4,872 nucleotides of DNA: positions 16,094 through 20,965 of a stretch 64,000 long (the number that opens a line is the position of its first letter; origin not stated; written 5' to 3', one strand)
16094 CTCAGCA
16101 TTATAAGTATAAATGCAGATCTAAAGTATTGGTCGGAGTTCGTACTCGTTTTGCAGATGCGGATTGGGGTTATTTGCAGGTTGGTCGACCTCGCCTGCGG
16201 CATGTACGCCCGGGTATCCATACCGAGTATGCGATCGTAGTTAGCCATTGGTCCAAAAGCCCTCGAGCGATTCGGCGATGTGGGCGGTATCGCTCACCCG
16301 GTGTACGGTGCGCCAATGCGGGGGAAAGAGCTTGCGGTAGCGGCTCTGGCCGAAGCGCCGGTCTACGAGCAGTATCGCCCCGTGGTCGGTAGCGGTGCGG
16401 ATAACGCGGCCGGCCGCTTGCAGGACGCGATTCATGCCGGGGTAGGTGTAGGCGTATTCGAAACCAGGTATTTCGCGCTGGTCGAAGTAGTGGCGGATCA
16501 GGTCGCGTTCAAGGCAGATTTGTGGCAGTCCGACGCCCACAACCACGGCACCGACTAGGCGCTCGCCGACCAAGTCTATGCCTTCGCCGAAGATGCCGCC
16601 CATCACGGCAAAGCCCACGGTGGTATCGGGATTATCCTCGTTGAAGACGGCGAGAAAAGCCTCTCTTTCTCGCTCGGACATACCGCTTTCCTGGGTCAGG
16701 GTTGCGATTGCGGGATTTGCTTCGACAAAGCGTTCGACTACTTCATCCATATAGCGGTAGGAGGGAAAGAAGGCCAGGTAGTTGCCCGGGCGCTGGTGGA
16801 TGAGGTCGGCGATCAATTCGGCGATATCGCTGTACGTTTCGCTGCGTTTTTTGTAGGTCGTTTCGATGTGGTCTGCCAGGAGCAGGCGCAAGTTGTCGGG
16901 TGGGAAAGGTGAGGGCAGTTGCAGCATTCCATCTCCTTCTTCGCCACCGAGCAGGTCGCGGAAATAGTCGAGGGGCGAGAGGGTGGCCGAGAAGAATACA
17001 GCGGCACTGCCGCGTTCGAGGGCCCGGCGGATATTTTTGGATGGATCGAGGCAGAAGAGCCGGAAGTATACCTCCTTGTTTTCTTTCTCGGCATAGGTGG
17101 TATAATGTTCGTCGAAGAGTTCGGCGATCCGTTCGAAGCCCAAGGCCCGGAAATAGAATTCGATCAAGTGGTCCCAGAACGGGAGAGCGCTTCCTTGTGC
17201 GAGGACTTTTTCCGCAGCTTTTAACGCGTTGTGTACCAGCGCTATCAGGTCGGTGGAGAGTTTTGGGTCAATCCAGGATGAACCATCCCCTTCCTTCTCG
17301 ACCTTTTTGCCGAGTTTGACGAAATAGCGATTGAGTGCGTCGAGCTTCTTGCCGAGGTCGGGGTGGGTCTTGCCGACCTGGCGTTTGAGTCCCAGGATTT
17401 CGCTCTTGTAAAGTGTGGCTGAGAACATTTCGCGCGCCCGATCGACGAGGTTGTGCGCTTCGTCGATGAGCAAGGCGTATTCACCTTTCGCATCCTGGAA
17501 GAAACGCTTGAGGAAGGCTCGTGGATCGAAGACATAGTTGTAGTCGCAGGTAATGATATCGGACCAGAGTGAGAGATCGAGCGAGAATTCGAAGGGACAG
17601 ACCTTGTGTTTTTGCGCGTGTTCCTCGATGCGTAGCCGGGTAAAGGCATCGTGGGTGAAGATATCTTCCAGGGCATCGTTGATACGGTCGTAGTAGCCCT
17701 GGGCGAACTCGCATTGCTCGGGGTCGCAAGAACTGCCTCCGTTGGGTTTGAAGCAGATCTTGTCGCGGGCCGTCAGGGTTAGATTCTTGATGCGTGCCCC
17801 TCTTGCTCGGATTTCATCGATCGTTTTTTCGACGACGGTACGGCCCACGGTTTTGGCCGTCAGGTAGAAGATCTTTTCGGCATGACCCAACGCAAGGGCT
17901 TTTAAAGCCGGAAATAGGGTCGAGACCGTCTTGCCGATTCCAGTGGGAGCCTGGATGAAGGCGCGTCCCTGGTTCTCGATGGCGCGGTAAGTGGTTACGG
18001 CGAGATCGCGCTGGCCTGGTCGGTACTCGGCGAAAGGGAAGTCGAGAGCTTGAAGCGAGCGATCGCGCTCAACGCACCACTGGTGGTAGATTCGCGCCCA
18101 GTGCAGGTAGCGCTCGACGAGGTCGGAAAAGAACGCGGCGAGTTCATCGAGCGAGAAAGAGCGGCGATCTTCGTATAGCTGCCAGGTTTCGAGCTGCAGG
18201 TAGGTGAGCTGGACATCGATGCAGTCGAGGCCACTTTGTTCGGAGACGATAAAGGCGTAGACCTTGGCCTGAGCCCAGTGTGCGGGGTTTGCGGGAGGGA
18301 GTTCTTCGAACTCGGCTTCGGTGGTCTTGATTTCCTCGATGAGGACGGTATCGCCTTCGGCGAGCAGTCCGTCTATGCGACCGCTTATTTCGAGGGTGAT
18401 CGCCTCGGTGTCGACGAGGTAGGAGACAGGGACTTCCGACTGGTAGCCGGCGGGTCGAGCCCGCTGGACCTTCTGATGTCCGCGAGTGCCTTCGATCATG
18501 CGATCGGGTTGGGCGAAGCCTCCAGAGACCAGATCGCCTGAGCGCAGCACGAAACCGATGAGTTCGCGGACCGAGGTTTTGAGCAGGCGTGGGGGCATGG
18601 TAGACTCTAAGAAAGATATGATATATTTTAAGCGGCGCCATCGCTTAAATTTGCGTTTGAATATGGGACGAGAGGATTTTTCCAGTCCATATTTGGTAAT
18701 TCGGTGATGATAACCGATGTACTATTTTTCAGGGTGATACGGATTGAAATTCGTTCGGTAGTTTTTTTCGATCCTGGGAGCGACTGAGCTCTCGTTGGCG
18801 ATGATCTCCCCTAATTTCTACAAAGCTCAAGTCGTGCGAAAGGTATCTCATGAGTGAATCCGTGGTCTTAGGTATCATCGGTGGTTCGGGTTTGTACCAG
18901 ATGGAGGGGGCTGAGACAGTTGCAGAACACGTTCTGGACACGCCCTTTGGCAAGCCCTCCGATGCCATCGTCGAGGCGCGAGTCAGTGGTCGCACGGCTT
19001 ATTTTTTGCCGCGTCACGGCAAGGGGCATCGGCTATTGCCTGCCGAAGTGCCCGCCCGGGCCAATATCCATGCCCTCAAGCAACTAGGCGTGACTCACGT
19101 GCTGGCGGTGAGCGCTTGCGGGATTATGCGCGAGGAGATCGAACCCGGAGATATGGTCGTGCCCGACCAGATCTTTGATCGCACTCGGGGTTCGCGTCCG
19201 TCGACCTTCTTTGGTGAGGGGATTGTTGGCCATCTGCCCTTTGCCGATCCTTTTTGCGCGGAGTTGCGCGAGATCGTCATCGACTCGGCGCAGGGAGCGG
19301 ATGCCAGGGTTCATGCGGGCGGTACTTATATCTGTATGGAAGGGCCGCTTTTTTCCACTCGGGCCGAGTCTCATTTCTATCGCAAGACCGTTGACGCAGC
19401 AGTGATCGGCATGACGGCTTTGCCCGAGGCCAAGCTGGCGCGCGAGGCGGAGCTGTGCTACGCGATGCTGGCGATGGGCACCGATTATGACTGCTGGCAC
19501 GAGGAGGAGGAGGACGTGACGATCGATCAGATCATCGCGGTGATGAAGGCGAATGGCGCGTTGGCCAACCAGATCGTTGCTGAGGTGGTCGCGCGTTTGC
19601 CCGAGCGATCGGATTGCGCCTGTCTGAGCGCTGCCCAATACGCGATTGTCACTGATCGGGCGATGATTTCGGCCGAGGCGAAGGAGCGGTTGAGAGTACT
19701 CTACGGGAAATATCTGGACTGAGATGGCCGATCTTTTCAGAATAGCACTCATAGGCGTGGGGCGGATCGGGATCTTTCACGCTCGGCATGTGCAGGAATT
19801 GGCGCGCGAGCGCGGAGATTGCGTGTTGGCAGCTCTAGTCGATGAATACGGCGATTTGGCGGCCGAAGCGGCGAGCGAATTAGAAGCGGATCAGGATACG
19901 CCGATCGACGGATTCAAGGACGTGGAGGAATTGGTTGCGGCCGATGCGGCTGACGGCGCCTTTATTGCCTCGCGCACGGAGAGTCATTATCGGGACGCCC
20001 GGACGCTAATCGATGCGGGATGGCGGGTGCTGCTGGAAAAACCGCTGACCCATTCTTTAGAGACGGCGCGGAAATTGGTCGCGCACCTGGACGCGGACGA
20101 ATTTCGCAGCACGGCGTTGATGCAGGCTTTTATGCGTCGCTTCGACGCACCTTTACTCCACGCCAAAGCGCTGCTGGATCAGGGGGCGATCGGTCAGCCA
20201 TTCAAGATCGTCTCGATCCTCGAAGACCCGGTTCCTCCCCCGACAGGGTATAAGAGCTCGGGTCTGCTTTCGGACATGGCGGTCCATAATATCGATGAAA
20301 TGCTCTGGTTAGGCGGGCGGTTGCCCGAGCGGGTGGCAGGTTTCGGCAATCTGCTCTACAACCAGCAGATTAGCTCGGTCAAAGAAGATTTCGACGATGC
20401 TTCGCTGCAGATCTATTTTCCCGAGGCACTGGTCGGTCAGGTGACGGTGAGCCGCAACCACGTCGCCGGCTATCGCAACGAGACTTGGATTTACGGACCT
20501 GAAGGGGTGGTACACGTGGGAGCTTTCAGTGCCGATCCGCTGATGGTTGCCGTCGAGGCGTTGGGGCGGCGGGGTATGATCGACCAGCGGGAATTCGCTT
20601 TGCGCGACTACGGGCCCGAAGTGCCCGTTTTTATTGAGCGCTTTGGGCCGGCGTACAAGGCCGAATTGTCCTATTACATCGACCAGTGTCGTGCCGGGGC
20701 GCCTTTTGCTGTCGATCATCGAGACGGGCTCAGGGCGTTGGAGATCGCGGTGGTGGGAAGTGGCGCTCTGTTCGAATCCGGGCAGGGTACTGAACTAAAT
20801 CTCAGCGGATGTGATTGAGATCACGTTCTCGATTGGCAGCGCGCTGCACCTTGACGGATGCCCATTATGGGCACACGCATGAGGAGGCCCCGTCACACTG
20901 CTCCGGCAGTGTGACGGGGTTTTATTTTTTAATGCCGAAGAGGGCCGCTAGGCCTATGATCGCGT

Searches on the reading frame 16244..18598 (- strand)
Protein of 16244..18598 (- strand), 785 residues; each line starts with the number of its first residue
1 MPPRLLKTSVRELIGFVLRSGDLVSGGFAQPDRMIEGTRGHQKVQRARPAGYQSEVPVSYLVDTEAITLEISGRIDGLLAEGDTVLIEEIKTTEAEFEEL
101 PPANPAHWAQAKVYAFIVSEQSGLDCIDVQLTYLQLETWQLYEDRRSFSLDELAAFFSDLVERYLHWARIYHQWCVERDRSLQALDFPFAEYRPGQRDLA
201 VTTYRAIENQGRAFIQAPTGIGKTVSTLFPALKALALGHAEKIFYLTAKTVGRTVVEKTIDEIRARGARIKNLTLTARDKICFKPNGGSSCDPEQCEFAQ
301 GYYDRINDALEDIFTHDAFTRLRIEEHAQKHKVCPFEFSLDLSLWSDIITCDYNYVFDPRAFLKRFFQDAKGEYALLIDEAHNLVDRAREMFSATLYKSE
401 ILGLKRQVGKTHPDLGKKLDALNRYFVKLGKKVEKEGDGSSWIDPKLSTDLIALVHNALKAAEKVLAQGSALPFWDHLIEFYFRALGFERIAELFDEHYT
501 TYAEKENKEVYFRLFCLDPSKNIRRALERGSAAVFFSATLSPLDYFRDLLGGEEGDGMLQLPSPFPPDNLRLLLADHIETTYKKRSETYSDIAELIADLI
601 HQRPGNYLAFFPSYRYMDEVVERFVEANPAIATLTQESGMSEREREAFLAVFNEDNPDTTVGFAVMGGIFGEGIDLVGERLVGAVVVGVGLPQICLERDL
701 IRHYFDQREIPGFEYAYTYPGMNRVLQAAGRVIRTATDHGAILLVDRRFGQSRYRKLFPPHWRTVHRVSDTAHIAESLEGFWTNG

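Call 65: search_protein_families(library=ncbifam, proteins=[window:16244-18598:-], max_evalue=0.00001)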
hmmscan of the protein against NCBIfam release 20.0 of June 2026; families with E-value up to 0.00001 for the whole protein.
window:16244-18598:- (785 aa): 6 families
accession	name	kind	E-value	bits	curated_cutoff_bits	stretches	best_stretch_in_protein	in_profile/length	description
TIGR00604.1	rad3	subfamily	3.8e-55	187.8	246.95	2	490-760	402-687/706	DNA repair helicase (rad3)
NF053712.1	repair_DEAH_YoaA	equivalog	7.1e-30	104.3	680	1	375-776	220-627/630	DNA repair helicase YoaA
TIGR01407.1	dinG_rel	hypoth_equivalog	4.3e-25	88.1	547.7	2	418-759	516-864/889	putative DnaQ family exonuclease/DinG family helicase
NF005981.0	PRK08074.1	equivalog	9.1e-25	86.8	789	1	528-758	671-904/931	ATP-dependent DNA helicase DinG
NF008729.0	PRK11747.1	equivalog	1.5e-21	76.6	598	1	504-756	435-688/703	ATP-dependent DNA helicase DinG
NF005569.0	PRK07246.1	equivalog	2.4e-07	29.5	794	0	191-234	245-288/820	bifunctional DnaQ family exonuclease/ATP-dependent helicase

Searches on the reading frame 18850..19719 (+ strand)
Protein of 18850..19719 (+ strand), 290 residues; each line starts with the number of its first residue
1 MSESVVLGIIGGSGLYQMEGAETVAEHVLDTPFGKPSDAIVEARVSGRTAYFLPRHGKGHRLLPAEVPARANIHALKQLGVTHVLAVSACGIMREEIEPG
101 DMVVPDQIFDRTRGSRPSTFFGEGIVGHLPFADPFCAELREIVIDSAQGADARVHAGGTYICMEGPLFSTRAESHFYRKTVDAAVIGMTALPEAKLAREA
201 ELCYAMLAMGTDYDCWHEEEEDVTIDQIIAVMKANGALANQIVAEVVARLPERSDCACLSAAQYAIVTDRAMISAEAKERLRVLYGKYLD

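Call 65: search_protein_families(library=ncbifam, proteins=[window:18850-19719:+], max_evalue=0.00001)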
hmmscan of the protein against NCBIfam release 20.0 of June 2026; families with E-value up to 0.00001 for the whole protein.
window:18850-19719:+ (290 aa): 11 families
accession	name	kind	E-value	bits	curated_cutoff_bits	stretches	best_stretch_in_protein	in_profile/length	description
NF005657.0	PRK07432.1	equivalog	6.5e-106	353.7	453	1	5-289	4-290/291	S-methyl-5'-thioadenosine phosphorylase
NF006492.0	PRK08931.1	equivalog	8.7e-102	340.4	437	1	5-287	4-287/291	S-methyl-5'-thioadenosine phosphorylase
NF006334.0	PRK08564.1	equivalog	4.8e-91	304.6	382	1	3-267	6-267/267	S-methyl-5'-thioadenosine phosphorylase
TIGR01694.1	MTAP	equivalog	9.9e-91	303.4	274.85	1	7-248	2-239/240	S-methyl-5'-thioadenosine phosphorylase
NF005876.0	PRK07823.1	equivalog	6.5e-77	258.3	306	1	4-261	5-256/267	S-methyl-5'-thioadenosine phosphorylase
NF006599.0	PRK09136.1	equivalog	4.6e-60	202.9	223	1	5-248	2-245/247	S-methyl-5'-thioinosine phosphorylase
NF006054.0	PRK08202.1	equivalog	5.2e-18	65.5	218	1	72-249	98-273/274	purine-nucleoside phosphorylase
TIGR01697.1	PNPH-PUNA-XAPA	subfamily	8.1e-16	58.1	197.1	1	70-247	72-246/247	inosine/guanosine/xanthosine phosphorylase family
TIGR01700.1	PNPH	equivalog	1.9e-12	47.2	293.35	1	73-248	75-249/249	purine nucleoside phosphorylase I, inosine and guanosine-specific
TIGR01698.1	PUNP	equivalog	5e-11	42.5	302.6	1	70-247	72-244/245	purine-nucleoside phosphorylase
TIGR01699.1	XAPA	equivalog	3e-06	27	370.9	1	72-208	74-209/248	xanthosine phosphorylase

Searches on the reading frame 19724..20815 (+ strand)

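Call 65: search_protein_families(library=ncbifam, proteins=[window:19724-20815:+], max_evalue=0.00001)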
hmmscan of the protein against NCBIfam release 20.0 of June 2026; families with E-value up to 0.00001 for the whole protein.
window:19724-20815:+ (364 aa): 7 families
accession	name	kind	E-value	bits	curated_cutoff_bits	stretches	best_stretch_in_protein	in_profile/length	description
TIGR04380.1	myo_inos_iolG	equivalog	2.4e-51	174.6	355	1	5-343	2-317/330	inositol 2-dehydrogenase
NF040723.1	UDP-GlcNAcDh_Arch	equivalog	7.3e-24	84.8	450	1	6-342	2-294/302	UDP-N-acetylglucosamine 3-dehydrogenase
NF052679.1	InsChiInosDhIolG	equivalog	5.1e-18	65.2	540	1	6-270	4-255/343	bifunctional inositol 2-dehydrogenase/D-chiro-inositol 1-dehydrogenase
NF041392.1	XylDh_Gfo6_Halo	equivalog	3.8e-12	45.7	350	1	5-164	17-168/350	D-xylose 1-dehydrogenase Gfo6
NF007574.0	PRK10206.1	equivalog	1.5e-11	43.9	352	1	55-206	45-195/345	oxidoreductase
NF008607.0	PRK11579.1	subfamily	8.8e-08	31.5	330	1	46-166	36-152/346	oxidoreductase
NF052479.1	LevoglcsnDh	equivalog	6.3e-06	25.1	650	0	34-162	37-157/386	levoglucosan dehydrogenase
